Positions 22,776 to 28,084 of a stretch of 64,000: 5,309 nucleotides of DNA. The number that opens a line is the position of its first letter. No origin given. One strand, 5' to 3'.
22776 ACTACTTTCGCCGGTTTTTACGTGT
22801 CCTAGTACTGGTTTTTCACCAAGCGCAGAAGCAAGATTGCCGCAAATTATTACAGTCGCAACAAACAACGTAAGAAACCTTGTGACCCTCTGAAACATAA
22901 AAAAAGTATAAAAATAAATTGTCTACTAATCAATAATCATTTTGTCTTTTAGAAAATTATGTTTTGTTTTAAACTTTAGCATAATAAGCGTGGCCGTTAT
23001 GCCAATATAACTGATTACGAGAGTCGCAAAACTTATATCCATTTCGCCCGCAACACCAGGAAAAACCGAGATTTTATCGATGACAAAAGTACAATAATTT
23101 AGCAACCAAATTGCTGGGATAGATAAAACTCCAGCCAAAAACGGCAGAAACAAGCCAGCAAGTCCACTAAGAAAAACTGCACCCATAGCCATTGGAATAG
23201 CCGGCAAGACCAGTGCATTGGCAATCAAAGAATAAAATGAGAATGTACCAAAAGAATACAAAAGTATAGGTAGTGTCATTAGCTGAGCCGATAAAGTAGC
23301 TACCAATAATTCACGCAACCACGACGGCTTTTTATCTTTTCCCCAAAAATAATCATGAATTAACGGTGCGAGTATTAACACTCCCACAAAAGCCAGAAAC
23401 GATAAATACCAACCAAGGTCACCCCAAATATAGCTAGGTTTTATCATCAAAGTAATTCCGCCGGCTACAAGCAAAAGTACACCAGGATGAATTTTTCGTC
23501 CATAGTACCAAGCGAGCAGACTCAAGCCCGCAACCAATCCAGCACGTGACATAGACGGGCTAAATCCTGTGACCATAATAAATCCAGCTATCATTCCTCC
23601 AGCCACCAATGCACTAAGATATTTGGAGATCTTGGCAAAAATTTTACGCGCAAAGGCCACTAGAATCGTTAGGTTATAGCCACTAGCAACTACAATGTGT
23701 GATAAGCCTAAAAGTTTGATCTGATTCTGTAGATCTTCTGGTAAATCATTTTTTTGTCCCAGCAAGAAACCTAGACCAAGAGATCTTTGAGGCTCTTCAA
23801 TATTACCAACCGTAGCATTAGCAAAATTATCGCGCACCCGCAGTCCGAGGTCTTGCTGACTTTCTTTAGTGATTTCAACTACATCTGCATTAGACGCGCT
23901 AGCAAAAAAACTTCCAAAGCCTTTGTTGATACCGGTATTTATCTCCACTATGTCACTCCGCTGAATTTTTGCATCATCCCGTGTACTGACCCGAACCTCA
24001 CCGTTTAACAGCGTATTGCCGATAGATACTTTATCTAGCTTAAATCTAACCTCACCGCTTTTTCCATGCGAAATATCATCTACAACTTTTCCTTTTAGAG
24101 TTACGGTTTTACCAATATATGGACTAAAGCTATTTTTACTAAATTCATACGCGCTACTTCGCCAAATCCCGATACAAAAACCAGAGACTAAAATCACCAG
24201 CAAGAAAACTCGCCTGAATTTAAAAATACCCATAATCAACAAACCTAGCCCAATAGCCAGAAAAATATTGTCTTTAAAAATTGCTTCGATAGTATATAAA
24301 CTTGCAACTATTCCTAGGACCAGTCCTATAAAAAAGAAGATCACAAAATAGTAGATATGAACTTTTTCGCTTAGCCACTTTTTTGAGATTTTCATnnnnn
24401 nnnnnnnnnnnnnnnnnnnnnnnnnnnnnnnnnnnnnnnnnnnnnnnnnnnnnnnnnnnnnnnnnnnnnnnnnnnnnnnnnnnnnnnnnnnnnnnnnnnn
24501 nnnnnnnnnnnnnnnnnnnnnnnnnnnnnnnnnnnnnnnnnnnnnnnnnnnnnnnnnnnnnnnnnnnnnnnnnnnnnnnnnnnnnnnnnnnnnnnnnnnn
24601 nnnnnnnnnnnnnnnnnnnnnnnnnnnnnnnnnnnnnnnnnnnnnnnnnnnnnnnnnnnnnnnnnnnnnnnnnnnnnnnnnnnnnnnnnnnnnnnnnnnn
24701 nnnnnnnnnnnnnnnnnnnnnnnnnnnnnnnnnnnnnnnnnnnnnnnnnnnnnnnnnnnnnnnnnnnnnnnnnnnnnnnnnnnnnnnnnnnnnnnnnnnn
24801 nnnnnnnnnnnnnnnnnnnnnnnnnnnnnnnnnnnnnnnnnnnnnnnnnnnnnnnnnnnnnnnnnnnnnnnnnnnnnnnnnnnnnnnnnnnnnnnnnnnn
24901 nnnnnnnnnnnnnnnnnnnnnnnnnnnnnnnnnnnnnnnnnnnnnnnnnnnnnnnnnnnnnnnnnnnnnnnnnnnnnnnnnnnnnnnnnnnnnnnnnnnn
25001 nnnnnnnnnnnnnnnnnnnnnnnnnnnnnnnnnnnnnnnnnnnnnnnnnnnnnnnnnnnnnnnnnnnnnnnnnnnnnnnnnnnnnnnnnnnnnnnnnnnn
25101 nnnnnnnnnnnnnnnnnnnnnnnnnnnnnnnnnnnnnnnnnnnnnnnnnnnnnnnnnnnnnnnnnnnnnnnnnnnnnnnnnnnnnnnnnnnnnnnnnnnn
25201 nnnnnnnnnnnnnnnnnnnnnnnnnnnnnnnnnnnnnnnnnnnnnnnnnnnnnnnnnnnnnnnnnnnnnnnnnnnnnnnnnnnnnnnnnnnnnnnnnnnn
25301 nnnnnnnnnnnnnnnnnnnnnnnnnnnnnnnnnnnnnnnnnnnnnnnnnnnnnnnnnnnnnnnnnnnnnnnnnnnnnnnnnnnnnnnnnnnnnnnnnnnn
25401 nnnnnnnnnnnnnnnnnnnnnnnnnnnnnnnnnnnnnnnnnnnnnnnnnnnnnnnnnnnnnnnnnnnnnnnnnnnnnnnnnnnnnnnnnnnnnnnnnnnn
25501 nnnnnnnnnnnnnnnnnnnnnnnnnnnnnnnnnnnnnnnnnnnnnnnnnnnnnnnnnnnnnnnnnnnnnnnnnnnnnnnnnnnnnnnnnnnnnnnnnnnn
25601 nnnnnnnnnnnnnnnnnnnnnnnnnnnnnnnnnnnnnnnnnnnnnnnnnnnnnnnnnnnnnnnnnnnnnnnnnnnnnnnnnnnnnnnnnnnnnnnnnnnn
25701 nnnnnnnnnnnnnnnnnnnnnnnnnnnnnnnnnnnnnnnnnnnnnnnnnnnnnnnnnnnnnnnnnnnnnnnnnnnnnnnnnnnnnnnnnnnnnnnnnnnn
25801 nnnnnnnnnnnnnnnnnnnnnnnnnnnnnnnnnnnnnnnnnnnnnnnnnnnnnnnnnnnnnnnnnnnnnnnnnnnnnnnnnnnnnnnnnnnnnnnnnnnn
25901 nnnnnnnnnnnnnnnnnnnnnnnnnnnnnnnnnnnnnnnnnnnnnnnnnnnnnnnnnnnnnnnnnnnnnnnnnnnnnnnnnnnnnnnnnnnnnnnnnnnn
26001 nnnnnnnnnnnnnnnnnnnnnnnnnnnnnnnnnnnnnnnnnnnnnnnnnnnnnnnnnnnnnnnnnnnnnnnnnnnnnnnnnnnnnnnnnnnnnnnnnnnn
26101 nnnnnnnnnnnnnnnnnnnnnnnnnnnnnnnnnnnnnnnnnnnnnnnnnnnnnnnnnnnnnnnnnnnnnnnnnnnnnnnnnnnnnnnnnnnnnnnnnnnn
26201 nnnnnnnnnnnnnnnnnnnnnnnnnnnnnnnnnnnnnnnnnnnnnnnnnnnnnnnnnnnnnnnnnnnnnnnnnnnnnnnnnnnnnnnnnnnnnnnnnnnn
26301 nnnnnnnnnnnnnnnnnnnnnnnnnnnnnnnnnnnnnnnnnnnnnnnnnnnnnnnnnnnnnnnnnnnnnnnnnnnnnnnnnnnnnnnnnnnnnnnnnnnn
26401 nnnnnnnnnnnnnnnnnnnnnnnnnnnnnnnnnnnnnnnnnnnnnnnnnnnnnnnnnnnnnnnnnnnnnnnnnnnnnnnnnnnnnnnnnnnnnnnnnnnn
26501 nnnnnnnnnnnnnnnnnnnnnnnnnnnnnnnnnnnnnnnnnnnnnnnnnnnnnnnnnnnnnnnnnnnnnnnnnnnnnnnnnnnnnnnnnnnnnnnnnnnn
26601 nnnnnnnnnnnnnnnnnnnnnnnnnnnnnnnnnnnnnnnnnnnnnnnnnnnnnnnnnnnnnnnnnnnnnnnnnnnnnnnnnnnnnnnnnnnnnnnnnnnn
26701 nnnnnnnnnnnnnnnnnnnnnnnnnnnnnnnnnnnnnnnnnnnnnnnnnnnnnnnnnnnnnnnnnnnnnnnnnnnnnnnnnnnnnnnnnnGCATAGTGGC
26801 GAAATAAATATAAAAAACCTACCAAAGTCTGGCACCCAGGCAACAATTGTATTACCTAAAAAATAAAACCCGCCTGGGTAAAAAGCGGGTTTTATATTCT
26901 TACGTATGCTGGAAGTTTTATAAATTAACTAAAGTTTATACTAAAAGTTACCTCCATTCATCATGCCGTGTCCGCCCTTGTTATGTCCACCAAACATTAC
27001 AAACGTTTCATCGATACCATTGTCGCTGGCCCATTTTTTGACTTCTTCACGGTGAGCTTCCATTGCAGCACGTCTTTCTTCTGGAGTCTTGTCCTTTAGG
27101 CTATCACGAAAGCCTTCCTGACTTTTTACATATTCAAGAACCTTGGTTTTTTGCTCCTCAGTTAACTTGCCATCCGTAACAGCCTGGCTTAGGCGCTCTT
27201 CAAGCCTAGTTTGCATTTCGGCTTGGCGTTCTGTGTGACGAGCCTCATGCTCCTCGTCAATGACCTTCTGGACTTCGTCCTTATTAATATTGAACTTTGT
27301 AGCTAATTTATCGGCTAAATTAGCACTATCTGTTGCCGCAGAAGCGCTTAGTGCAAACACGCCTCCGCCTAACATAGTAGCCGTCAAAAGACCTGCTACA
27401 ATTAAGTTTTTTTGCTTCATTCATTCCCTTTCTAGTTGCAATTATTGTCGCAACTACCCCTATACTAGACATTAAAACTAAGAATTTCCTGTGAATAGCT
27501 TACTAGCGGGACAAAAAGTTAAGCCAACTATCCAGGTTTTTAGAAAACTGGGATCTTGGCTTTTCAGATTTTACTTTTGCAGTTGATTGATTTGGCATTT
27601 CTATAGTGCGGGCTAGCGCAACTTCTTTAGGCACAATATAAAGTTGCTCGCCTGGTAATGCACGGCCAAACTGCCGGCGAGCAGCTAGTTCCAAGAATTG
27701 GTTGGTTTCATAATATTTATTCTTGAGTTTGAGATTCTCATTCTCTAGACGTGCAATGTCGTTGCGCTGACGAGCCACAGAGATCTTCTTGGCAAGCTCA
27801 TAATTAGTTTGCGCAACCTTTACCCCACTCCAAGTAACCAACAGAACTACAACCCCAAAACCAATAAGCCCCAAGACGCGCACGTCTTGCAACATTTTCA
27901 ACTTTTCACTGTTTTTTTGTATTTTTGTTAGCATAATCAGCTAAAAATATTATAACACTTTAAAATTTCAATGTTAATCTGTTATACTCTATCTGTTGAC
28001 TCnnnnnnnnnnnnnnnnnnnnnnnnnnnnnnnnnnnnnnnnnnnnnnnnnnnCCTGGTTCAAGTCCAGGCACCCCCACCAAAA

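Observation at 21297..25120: Probable DNA-uptake operon: membrane-anchored nuclease, ComEC channel and lamin-tail-domain surface protein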

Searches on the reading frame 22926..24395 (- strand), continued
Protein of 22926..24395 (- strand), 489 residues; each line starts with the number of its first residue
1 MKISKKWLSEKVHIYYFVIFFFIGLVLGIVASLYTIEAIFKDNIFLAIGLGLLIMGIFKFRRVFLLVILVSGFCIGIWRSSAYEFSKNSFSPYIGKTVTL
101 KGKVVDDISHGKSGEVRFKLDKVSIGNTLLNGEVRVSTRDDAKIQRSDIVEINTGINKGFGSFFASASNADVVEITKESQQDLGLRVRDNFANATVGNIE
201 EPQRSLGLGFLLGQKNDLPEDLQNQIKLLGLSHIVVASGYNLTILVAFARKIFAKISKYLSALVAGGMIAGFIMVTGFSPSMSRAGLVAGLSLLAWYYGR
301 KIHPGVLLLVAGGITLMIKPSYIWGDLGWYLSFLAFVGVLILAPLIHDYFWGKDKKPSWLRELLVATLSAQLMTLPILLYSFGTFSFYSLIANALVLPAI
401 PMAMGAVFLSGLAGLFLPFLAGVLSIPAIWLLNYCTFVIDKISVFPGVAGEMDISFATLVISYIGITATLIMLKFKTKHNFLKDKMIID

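Call 70: search_solved_structures(query=window:22926-24395:-, max_evalue=0.01, show_alignments=1)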
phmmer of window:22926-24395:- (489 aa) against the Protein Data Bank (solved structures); distinct sequences matched with E-value up to 0.01: 2.
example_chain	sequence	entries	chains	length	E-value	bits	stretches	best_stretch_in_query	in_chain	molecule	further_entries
30bt_A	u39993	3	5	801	1.8e-16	63.4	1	202-449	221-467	Beta-lactamase-like domain | ComEC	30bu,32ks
9vc6_A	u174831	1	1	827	2.8e-05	26.4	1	206-470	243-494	Competence protein ComEC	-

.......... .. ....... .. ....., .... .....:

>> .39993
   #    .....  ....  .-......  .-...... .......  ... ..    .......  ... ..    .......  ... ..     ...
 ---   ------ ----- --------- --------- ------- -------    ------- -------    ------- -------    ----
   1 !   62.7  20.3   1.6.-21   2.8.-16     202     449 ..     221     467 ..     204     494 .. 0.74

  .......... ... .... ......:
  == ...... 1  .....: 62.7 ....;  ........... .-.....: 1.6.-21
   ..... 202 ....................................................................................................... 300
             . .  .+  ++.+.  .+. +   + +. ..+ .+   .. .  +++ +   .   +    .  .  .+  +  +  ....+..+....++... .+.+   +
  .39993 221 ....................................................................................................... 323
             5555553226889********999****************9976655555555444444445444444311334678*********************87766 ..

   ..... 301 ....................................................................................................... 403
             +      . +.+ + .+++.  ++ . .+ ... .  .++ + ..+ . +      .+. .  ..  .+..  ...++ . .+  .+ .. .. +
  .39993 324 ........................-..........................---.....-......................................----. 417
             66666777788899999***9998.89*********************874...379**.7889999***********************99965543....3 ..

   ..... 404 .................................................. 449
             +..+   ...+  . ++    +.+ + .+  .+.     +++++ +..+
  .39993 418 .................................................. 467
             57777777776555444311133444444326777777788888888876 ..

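Call 84: search_protein_families(library=padloc, proteins=[window:22926-24395:-], max_evalue=0.01)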
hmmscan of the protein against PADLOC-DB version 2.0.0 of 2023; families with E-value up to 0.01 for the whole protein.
window:22926-24395:- (489 aa): 0 families

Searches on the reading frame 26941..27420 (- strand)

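Call 3: search_protein_families(library=pfam, proteins=[window:26941-27420:-], max_evalue=0.01)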
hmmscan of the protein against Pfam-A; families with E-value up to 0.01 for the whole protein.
window:26941-27420:- (159 aa): 2 families
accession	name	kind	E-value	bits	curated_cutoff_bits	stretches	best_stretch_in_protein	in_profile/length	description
PF24930.1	DUF7750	-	0.00089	19.5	27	1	83-120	19-56/65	Domain of unknown function (DUF7750)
PF03592.21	Terminase_2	-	0.009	17.1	26.1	0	25-101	21-86/141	Terminase small subunit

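Call 4: search_protein_families(library=ncbifam, proteins=[window:26941-27420:-], max_evalue=0.01)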
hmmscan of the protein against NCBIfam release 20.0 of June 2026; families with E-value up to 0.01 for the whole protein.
window:26941-27420:- (159 aa): 5 families
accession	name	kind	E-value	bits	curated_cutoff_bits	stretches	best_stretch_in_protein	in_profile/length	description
NF038305.1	HpsJ_fam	subfamily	0.00071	19.6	60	1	39-135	113-207/234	HpsJ family protein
NF005475.0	PRK07075.1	equivalog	0.0028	17.7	126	1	93-141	33-78/105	isochorismate lyase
TIGR04111.1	BcepMu_gp16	hypoth_equivalog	0.0065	16.4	34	0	112-141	1-30/55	phage-associated protein, BcepMu gp16 family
NF005316.0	PRK06850.1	equivalog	0.0075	15.1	536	1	30-112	407-490/505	hypothetical protein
TIGR01803.1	CM-like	subfamily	0.0091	16.1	73.35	0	95-141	23-67/82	chorismate mutase family protein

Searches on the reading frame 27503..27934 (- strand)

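Call 3: search_protein_families(library=pfam, proteins=[window:27503-27934:-], max_evalue=0.01)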
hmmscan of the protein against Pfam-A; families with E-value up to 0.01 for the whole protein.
window:27503-27934:- (143 aa): 1 family
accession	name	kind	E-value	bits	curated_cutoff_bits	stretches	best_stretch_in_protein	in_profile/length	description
PF04977.20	DivIC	-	3.3e-08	33.7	28.9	1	28-103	3-79/80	Septum formation initiator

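Call 4: search_protein_families(library=ncbifam, proteins=[window:27503-27934:-], max_evalue=0.01)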
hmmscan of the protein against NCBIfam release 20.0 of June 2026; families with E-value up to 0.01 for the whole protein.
window:27503-27934:- (143 aa): 0 families
